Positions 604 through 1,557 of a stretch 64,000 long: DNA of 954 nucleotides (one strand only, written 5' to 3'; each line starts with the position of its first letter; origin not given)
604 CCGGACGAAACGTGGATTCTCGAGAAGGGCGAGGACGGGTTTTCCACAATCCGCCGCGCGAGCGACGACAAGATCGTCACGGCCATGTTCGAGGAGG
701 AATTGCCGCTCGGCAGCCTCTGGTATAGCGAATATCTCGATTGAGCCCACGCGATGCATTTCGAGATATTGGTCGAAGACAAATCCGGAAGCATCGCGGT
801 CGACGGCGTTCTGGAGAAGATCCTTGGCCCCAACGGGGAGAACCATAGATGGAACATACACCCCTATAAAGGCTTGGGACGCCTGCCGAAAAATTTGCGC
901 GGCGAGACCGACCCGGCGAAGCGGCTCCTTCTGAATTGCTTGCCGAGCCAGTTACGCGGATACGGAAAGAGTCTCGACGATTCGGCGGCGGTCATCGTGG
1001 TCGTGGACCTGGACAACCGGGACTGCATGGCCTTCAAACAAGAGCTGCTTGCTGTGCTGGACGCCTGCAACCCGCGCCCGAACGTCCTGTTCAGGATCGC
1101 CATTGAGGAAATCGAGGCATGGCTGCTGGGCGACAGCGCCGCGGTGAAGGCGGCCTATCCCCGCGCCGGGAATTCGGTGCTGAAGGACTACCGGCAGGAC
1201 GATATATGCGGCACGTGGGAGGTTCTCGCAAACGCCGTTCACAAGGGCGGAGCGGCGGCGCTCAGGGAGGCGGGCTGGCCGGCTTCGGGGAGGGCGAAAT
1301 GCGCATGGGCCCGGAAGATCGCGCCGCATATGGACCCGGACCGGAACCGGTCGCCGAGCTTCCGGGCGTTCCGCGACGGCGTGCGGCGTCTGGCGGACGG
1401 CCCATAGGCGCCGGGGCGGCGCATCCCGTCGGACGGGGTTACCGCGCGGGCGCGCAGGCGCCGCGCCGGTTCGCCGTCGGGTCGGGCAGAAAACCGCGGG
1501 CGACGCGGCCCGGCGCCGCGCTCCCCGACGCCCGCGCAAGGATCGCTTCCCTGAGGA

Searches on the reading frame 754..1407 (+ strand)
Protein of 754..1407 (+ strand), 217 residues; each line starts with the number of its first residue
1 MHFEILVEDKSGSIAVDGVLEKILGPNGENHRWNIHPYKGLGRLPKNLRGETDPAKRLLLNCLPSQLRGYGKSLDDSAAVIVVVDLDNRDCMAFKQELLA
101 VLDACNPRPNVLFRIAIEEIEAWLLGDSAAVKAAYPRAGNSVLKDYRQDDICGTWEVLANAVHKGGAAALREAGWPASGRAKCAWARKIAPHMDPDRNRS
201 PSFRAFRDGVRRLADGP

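Call 22: search_protein_families(library=pfam, proteins=[window:754-1407:+], max_evalue=0.00001)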
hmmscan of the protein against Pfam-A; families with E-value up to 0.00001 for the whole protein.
window:754-1407:+ (217 aa): 1 family
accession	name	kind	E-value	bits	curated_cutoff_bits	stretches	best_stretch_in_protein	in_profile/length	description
PF14103.11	DUF4276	-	2.3e-13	51.3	30.2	1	7-210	1-191/192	Domain of unknown function (DUF4276)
